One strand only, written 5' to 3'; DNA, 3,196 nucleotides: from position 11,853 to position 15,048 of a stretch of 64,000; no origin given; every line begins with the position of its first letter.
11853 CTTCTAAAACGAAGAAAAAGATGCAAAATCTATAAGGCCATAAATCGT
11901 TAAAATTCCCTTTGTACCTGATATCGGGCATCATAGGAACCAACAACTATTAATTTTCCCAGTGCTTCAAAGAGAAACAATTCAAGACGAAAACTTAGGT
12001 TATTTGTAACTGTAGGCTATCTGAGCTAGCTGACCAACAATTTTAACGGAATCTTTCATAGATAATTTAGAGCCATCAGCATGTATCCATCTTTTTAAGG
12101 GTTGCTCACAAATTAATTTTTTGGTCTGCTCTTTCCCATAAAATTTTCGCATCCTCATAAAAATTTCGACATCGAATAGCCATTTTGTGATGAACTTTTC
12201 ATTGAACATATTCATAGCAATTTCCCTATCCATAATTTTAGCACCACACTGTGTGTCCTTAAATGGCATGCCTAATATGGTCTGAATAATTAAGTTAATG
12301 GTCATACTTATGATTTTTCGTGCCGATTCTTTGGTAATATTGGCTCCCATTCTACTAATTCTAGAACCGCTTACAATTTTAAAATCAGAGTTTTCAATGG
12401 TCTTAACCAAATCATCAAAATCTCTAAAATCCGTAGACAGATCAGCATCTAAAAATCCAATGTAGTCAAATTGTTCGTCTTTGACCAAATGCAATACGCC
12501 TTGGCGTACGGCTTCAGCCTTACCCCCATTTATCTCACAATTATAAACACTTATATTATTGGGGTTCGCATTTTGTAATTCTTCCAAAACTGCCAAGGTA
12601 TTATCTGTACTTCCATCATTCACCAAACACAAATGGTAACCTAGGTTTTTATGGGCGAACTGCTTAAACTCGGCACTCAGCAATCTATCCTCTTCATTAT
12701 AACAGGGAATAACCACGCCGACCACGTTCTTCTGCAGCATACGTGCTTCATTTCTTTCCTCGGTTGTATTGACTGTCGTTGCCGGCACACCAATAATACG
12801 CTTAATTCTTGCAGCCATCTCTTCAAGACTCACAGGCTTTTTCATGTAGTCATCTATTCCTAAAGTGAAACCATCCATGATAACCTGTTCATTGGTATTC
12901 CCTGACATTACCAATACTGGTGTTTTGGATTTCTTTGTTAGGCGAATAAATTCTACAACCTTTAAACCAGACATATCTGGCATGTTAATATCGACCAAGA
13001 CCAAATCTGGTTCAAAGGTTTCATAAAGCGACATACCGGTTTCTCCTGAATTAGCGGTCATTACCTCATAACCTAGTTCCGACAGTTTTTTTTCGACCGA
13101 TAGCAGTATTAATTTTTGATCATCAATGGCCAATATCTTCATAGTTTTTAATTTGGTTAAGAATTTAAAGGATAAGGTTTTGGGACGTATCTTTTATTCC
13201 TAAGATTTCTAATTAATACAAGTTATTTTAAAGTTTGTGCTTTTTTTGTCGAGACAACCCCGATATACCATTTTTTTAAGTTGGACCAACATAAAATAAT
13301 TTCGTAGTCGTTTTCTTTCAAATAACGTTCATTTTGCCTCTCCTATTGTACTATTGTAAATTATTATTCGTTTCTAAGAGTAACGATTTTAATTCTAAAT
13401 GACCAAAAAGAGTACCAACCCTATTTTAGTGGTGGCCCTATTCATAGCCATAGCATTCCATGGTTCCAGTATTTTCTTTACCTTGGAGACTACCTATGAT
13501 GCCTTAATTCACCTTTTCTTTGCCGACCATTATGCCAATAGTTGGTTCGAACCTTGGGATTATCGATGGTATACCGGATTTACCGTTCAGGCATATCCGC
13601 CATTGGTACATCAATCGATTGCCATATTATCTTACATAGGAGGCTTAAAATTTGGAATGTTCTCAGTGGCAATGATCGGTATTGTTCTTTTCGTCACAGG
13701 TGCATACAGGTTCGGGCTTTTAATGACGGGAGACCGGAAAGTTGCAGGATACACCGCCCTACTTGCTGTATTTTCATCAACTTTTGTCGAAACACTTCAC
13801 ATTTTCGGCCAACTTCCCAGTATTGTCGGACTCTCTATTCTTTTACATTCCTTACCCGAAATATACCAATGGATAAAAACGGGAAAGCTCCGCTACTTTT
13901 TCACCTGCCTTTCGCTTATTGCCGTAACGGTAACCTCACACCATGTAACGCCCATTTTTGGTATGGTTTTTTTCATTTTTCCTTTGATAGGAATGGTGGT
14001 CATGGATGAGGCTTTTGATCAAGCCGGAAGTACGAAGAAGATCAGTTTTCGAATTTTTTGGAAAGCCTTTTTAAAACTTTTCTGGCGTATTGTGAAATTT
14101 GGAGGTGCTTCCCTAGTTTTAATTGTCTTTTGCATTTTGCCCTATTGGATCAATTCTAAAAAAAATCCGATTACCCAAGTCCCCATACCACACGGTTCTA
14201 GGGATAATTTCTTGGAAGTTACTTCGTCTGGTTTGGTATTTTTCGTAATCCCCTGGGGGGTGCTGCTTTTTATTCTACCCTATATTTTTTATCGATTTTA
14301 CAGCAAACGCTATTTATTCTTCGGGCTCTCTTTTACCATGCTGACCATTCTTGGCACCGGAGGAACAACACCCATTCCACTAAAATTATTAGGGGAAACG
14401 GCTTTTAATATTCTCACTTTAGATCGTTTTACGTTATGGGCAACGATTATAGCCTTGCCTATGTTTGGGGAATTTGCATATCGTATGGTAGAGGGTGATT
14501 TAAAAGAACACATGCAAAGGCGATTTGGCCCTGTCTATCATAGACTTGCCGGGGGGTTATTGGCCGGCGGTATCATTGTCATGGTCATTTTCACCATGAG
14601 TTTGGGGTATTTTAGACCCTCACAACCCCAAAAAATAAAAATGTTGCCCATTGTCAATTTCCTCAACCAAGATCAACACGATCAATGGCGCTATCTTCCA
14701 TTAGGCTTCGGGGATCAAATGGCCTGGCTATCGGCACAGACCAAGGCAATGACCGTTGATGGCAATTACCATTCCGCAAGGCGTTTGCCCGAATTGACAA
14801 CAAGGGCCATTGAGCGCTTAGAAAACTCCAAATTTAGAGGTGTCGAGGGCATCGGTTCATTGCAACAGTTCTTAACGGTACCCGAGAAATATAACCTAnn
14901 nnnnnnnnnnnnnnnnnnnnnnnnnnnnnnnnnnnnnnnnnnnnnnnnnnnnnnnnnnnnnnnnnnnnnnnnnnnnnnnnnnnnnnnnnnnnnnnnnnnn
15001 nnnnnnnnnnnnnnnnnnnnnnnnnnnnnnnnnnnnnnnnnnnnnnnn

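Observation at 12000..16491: Receiver-domain::GT2 fusion divergent from a GT-C-like giant membrane protein: a phosphorylation-gated lipid-linked sugar pathway?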

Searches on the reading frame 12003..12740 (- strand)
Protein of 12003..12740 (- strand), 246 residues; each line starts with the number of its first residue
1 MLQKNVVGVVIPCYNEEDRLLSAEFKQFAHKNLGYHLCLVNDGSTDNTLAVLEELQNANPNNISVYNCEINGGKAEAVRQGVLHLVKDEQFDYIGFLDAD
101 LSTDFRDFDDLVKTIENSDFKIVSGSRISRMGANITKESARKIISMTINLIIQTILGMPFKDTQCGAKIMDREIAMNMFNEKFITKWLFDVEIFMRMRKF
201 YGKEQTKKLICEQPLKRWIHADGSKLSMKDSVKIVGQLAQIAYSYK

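Call 17: search_solved_structures(query=window:12003-12740:-, max_evalue=0.01, show_alignments=3)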
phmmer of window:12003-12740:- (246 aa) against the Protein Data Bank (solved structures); distinct sequences matched with E-value up to 0.01: 17.
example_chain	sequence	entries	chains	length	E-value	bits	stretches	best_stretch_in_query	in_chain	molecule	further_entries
9hwj_A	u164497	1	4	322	2.4e-08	37.4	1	7-177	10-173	Undecaprenyl-phosphate 4-deoxy-4-formamido-L-arabinose transferase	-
9bhc_C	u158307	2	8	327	1.4e-07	34.8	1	7-177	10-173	Undecaprenyl-phosphate 4-deoxy-4-formamido-L-arabinose transferase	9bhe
8vxh_A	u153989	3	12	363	1.8e-07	34.5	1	7-177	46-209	Undecaprenyl-phosphate 4-deoxy-4-formamido-L-arabinose transferase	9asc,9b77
5eke_A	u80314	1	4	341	2.4e-07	34.1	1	7-174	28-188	Uncharacterized glycosyltransferase sll0501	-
5ekp_C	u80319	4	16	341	2.4e-07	34.1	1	7-174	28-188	Uncharacterized glycosyltransferase sll0501 | Glycosyltransferase sll0501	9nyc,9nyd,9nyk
9nye_A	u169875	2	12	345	2.5e-07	34.1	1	7-174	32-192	Glycosyltransferase sll0501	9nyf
5mlz_A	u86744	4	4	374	3.9e-05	26.9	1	4-150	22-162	Dolichol monophosphate mannose synthase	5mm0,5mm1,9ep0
5hea_A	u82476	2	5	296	0.00011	25.4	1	6-111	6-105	Putative glycosyltransferase (GalT1)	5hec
2z87_A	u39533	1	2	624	0.00032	23.9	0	6-100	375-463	Chondroitin synthase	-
2z86_A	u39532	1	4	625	0.00032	23.9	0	6-100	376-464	Chondroitin synthase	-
5tze_C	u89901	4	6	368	0.001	22.2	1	8-147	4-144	Glycosyl transferase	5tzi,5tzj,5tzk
5tz8_A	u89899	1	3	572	0.0019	21.4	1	8-146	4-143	Glycosyl transferase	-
8bz4_A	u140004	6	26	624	0.0028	20.8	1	7-130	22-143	Glycosyltransferase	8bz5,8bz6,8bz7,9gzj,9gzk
8bz8_A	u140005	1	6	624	0.0028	20.8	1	7-130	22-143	Glycosyltransferase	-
3l7j_A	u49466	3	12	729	0.0047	20.1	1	6-101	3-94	Teichoic acid biosynthesis protein F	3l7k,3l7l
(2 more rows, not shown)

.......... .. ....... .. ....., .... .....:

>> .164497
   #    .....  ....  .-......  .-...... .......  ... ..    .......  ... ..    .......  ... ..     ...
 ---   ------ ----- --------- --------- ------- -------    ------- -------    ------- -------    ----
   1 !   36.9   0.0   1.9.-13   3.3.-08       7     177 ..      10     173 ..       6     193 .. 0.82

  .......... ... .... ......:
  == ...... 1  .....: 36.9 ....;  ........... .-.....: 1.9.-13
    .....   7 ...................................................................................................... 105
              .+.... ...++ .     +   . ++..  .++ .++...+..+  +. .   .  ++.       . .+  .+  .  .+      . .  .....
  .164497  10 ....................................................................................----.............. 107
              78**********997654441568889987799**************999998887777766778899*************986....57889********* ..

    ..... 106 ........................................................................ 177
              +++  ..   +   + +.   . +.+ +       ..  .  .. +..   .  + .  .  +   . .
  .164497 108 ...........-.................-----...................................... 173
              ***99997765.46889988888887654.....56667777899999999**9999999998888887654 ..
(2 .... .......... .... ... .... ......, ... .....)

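Call 30: search_protein_families(library=ncbifam, proteins=[window:12003-12740:-], max_evalue=1)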
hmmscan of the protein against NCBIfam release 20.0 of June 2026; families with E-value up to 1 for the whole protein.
window:12003-12740:- (246 aa): 17 families
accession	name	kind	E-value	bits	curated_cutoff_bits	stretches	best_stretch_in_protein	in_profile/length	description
NF007986.1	PRK10714.1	equivalog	3.3e-14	52.6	529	1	6-180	7-174/316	undecaprenyl-phosphate 4-deoxy-4-formamido-L-arabinose transferase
TIGR03937.1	PgaC_IcaA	equivalog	1e-13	51.1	422.3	1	4-120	44-156/407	poly-beta-1,6-N-acetyl-D-glucosamine synthase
NF058614.1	PPMAGASynPpgS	equivalog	2.1e-09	37.1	370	1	8-177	3-164/226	polyprenyl-phospho-N-acetylgalactosaminyl synthase PpgS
NF007482.0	PRK10073.1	equivalog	5.6e-08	32.2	423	1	3-124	4-119/334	glycosyltransferase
TIGR04182.1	glyco_TIGR04182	equivalog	9.5e-08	31.8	325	1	7-200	2-177/293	S-layer glycoprotein N-glycosyltransferase AglJ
NF047588.1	GlcsyltransPgfSStrep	equivalog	1.2e-07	31.3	500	1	7-172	3-161/308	glycosyltransferase PgfS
NF038302.1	EPS_HpsE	equivalog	1.3e-07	30.9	300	1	8-101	4-97/307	hormogonium polysaccharide biosynthesis glycosyltransferase HpsE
NF047683.1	TeichurnBiosyTuaG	equivalog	9.9e-07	28.6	400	1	3-137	4-135/252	teichuronic acid biosynthesis protein TuaG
NF041875.1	EPS_EpsD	equivalog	2e-05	24.2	370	1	8-100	2-89/325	exopolysaccharide biosynthesis glycosyltransferase EpsD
TIGR03469.1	HpnB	hypoth_equivalog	6.3e-05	22.2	379.25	1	7-124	46-169/386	hopene-associated glycosyltransferase HpnB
TIGR03111.1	glyc2_xrt_Gpos1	hypoth_equivalog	6.4e-05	21.9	363.95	1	7-125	51-167/439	TIGR03111 family XrtG-associated glycosyltransferase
TIGR04283.1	glyco_like_mftF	equivalog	0.00028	20.6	182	1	8-115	2-97/221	TIGR04283 family arsenosugar biosynthesis glycosyltransferase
TIGR04242.1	nodulat_NodC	equivalog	0.00044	19.3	550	1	6-116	49-157/395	chitooligosaccharide synthase NodC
NF050819.1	PolSacchBiosHfsG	equivalog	0.0029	16.8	500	1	6-126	13-128/302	polysaccharide biosynthesis protein HfsG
NF010496.0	PRK13915.1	equivalog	0.0047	16.1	262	1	4-103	30-129/307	glucosyl-3-phosphoglycerate synthase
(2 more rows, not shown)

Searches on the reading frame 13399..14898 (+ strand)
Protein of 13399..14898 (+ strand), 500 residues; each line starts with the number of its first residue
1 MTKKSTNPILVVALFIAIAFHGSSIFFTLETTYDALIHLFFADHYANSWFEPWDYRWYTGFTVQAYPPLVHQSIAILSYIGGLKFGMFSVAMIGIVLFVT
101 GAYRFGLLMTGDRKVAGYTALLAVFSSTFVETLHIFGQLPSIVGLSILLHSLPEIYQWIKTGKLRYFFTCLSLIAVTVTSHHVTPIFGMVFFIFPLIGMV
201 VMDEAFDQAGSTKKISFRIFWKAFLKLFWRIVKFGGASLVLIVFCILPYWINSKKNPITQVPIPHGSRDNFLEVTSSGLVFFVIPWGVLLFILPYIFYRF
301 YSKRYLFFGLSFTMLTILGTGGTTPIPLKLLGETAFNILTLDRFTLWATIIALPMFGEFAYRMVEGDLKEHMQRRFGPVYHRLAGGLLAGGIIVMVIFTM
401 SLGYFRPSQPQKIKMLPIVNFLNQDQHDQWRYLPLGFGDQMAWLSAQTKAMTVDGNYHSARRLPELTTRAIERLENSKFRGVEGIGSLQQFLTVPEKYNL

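Call 9: search_protein_families(library=pfam, proteins=[window:13399-14898:+], max_evalue=10)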
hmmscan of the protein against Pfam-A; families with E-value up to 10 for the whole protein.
window:13399-14898:+ (500 aa): 1 family
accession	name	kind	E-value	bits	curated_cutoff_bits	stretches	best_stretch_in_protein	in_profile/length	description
PF10131.15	PTPS_related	-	0.018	14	26.4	1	66-455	4-363/621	6-pyruvoyl-tetrahydropterin synthase related domain; membrane protein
